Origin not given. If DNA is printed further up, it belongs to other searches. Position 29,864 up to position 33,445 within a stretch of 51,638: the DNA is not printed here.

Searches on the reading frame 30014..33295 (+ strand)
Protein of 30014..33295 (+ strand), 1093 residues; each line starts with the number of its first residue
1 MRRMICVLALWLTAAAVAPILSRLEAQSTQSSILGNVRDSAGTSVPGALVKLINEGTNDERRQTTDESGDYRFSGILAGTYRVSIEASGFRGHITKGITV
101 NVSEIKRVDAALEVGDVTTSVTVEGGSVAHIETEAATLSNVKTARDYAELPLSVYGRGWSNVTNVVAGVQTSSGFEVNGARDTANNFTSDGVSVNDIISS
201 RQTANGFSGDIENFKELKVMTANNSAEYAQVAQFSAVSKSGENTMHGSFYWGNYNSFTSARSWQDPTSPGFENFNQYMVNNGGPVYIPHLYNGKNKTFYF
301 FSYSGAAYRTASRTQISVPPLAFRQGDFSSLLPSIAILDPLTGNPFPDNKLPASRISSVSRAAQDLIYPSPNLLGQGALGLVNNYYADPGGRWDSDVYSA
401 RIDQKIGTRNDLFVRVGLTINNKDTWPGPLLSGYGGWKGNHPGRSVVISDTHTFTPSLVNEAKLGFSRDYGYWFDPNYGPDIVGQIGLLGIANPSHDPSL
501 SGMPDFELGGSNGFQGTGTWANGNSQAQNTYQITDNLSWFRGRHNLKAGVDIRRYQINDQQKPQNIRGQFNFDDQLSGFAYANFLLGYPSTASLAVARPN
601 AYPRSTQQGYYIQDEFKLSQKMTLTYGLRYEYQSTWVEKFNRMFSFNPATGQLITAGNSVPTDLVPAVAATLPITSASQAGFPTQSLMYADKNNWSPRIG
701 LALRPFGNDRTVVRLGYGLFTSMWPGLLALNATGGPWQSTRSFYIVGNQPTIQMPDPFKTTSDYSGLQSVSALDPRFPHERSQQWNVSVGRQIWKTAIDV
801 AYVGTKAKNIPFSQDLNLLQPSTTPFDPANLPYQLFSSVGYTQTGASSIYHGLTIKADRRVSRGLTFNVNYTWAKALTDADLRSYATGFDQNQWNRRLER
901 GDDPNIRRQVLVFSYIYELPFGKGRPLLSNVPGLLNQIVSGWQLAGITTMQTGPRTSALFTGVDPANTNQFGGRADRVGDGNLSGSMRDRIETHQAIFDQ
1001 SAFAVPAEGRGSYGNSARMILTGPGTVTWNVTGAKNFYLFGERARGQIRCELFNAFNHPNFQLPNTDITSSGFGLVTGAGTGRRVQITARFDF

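Call 19: search_protein_families(library=pfam, proteins=[window:30014-33295:+], max_evalue=0.01)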
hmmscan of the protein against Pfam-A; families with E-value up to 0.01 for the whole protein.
window:30014-33295:+ (1093 aa): 5 families
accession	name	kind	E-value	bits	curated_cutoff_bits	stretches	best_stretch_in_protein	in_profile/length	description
PF25183.1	OMP_b-brl_4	-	6.1e-203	677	30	1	237-1086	1-838/838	Outer membrane beta barrel domain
PF13620.12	CarboxypepD_reg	-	1.6e-18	67.3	32.3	1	32-113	1-82/82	Carboxypeptidase regulatory-like domain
PF17210.9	SdrD_B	-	8.1e-07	29.7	29.7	1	38-88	17-67/112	SdrD B-like domain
PF13715.12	CarbopepD_reg_2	-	0.00027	21.3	32.2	1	34-107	2-71/88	CarboxypepD_reg-like domain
PF00593.30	TonB_dep_Rec_b-barrel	-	0.00066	20.1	27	1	474-917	34-377/436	TonB dependent receptor-like, beta-barrel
